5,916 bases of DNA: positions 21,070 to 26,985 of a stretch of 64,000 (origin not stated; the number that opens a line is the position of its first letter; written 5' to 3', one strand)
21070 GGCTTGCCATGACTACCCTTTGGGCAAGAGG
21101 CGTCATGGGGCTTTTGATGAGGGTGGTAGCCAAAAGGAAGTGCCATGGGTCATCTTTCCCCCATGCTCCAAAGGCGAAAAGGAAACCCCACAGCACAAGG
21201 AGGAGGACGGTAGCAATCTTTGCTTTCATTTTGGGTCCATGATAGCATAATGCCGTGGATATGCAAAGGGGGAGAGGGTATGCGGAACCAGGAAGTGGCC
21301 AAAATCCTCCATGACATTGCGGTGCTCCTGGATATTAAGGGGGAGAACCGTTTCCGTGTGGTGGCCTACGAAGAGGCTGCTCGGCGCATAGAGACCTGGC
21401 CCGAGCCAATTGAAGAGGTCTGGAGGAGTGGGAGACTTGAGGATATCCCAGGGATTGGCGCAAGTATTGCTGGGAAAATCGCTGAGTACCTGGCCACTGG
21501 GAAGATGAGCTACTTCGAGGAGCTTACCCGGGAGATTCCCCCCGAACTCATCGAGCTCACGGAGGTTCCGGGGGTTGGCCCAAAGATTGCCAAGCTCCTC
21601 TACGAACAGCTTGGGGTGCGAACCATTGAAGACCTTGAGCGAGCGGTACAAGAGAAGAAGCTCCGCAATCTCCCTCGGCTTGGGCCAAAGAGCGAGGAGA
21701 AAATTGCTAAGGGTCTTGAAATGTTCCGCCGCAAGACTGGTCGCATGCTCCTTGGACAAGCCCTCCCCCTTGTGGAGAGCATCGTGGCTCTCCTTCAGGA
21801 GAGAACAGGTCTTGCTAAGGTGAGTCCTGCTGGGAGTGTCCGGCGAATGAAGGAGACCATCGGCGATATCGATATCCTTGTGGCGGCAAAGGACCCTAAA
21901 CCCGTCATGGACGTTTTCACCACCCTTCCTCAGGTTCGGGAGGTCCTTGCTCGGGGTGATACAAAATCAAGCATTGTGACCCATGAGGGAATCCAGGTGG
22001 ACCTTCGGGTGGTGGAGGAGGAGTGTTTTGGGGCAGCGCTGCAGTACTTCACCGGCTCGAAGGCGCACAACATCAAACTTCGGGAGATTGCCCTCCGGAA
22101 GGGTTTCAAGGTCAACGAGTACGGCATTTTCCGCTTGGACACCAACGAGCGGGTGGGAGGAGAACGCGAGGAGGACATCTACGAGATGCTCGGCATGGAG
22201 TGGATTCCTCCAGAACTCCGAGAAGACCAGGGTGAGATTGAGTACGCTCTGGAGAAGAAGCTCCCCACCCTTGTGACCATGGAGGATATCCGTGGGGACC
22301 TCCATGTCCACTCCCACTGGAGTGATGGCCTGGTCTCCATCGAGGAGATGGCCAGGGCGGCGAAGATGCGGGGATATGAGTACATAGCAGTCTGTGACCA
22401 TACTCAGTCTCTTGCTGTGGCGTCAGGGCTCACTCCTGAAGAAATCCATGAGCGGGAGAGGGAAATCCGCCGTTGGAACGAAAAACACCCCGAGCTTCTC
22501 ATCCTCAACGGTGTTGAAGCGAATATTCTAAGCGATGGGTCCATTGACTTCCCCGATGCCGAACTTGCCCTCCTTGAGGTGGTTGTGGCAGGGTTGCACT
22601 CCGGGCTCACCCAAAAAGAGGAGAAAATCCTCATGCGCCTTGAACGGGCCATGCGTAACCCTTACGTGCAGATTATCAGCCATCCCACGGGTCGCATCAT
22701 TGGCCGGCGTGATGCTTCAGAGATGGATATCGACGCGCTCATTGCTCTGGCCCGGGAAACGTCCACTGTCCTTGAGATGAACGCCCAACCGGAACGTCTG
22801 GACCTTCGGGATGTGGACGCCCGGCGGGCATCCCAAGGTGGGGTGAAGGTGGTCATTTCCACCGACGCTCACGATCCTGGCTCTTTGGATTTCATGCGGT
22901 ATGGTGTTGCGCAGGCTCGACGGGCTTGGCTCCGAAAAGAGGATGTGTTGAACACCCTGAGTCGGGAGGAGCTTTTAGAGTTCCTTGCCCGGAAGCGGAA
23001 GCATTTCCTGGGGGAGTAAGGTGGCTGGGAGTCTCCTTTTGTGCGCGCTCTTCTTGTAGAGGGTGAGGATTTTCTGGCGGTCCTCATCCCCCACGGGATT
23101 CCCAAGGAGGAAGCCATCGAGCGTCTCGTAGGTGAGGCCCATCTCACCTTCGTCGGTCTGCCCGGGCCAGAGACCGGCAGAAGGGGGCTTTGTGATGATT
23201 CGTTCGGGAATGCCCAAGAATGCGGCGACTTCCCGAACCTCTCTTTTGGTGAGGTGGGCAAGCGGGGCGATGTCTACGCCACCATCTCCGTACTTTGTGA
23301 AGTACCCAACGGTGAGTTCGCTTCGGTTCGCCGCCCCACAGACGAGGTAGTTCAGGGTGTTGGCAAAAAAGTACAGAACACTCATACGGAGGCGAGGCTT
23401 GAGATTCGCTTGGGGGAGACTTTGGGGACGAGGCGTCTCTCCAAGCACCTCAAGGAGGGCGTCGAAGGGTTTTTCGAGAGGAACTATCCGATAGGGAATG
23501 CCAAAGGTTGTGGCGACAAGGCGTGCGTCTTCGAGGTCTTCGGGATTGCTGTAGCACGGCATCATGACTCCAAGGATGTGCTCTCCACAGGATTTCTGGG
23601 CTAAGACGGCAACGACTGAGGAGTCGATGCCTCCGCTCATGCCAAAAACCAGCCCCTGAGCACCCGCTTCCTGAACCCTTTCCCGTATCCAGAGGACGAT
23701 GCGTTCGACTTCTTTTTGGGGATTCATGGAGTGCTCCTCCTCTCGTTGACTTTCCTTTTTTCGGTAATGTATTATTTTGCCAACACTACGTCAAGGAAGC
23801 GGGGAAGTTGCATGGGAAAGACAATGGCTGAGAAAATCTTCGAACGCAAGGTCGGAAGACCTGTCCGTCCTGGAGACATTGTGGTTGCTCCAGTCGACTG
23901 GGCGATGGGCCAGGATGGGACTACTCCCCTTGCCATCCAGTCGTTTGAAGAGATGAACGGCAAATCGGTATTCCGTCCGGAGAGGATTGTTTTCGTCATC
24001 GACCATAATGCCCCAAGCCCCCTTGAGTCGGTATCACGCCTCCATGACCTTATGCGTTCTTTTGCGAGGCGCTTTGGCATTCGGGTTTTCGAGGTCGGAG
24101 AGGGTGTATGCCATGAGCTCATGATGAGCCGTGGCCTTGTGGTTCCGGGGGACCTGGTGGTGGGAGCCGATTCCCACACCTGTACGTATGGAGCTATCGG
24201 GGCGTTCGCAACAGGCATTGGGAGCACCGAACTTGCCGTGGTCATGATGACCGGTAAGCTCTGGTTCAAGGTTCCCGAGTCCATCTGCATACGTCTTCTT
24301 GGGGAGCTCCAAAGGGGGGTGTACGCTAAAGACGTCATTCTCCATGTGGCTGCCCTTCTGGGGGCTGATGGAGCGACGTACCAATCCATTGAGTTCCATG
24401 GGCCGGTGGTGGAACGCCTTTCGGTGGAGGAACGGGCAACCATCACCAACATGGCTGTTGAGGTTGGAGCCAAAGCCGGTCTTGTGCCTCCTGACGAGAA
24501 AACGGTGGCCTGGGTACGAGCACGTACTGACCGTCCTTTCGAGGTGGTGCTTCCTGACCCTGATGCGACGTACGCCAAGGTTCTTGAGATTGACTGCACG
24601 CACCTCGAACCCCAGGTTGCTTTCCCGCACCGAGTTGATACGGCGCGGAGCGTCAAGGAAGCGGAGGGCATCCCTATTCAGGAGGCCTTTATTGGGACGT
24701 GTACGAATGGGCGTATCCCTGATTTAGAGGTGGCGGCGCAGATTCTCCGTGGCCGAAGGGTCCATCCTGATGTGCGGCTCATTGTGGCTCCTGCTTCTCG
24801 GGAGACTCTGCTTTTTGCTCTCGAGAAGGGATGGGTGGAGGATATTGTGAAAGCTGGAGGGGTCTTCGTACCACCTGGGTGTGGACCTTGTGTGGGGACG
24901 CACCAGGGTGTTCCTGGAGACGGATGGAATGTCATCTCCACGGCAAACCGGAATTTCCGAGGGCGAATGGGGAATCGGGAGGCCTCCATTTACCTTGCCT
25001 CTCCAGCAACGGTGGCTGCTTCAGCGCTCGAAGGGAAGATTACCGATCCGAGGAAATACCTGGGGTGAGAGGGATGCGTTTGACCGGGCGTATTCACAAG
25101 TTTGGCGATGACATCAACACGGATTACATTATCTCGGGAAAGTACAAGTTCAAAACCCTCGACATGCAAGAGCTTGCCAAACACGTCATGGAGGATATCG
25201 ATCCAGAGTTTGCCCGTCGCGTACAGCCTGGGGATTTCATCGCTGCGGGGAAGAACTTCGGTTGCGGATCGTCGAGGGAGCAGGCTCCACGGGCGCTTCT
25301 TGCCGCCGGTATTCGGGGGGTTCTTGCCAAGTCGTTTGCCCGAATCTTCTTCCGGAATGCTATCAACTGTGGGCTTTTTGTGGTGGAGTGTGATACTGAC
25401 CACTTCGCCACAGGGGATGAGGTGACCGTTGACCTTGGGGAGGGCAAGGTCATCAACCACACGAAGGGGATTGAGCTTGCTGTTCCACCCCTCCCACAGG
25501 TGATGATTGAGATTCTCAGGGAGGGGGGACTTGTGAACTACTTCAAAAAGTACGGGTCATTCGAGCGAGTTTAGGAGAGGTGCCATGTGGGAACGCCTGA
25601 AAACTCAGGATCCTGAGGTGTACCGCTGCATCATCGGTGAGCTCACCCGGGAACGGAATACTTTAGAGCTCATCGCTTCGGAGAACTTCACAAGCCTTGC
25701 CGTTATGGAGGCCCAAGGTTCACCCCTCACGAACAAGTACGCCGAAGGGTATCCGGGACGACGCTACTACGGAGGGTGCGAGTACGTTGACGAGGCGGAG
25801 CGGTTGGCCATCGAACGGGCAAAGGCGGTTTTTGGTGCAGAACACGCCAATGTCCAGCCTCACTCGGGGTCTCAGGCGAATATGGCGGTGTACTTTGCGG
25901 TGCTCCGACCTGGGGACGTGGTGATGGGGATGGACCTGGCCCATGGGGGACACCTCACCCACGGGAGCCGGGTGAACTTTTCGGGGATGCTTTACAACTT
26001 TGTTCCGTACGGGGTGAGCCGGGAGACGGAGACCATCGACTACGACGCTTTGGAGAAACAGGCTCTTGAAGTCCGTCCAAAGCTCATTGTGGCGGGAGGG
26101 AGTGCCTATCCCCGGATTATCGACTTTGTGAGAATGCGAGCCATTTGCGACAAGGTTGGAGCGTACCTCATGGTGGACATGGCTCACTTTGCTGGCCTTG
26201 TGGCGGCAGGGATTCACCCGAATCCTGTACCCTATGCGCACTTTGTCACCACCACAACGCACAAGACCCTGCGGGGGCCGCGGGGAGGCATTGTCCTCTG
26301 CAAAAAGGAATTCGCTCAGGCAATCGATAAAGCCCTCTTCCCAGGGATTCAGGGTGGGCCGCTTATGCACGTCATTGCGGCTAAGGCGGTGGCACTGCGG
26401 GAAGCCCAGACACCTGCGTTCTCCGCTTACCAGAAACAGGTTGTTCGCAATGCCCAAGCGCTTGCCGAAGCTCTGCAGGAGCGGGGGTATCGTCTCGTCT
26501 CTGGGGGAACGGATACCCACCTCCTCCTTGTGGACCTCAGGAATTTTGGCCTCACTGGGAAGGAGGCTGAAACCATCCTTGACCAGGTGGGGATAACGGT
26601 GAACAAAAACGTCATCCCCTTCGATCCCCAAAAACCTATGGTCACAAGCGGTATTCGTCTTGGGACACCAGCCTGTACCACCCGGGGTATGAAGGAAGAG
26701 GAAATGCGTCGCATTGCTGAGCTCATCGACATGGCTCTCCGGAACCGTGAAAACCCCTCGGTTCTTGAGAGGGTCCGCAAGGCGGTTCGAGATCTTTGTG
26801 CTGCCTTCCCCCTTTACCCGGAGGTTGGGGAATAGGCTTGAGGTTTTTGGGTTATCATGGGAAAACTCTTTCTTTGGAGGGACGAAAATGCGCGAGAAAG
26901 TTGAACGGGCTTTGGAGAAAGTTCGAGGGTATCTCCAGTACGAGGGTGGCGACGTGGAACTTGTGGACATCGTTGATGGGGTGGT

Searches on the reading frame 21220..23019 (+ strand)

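Call 9: search_protein_families(library=pfam, proteins=[window:21220-23019:+], max_evalue=0.0001)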
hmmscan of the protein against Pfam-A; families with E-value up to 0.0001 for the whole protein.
window:21220-23019:+ (599 aa): 9 families
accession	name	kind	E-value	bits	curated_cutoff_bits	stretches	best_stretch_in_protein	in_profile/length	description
PF14791.11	DNA_pol_B_thumb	-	7.4e-27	93.4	25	1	273-335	1-63/63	DNA polymerase beta thumb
PF14716.13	HHH_8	-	1e-24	87.1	30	1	21-95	1-72/73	Helix-hairpin-helix domain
PF14520.12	HHH_5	-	2e-15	57.5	27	1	112-166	3-55/57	Helix-hairpin-helix domain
PF10391.15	DNA_pol_lambd_f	-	1.1e-07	32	29.8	1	112-149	2-37/51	Fingers domain of DNA polymerase lambda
PF02811.25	PHP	-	3.7e-07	31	26.4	1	360-437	1-66/164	PHP domain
PF11798.14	IMS_HHH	-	5e-07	30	24.4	0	112-132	12-31/32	IMS family HHH motif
PF11731.14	Cdd1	-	2e-06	28.3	25.5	0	110-142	5-36/86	Pathogenicity locus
PF00633.29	HHH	-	9e-06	25.7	24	0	105-127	5-27/30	Helix-hairpin-helix motif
PF21999.2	IMS_HHH_1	-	9.5e-05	23.2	27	0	115-157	2-40/53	DNA polymerase-iota, thumb domain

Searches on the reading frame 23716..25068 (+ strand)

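Call 9: search_protein_families(library=pfam, proteins=[window:23716-25068:+], max_evalue=0.0001)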
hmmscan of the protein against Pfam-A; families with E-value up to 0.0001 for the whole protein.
window:23716-25068:+ (450 aa): 1 family
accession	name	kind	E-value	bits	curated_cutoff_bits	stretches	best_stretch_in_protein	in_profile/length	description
PF00330.25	Aconitase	-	2.5e-103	347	28.7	1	40-440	2-463/463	Aconitase family (aconitate hydratase)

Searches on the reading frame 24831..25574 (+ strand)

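Call 9: search_protein_families(library=pfam, proteins=[window:24831-25574:+], max_evalue=0.0001)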
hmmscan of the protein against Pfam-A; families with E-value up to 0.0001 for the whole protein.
window:24831-25574:+ (247 aa): 2 families
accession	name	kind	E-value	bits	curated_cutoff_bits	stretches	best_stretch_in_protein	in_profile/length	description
PF00694.25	Aconitase_C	-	7e-18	65.7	22.8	1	124-187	64-128/131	Aconitase C-terminal domain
PF06434.19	Aconitase_2_N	-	7e-06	26.3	27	1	164-235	96-167/204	Aconitate hydratase 2 N-terminus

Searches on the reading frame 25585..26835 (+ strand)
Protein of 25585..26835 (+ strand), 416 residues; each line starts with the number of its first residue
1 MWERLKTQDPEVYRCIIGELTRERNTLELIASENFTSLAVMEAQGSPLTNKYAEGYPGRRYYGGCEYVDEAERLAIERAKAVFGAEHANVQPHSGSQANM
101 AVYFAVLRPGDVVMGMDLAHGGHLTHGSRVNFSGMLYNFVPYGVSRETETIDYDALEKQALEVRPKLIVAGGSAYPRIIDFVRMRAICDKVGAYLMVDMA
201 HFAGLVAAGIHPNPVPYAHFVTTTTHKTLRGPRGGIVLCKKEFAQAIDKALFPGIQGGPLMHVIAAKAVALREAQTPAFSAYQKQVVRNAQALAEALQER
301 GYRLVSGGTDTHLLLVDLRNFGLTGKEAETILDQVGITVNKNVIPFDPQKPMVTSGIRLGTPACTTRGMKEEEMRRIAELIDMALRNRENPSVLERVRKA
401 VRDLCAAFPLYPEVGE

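Call 9: search_protein_families(library=pfam, proteins=[window:25585-26835:+], max_evalue=0.0001)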
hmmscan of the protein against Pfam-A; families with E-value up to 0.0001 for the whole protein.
window:25585-26835:+ (416 aa): 3 families
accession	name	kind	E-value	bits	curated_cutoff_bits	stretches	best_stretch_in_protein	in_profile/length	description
PF00464.25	SHMT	-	8.4e-177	588.1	27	1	5-381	1-399/399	Serine hydroxymethyltransferase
PF00155.27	Aminotran_1_2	-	5.9e-11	42.6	19.7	1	53-367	29-352/361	Aminotransferase class I and II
PF01212.27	Beta_elim_lyase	-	8.7e-07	29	27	1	77-314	39-283/288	Beta-eliminating lyase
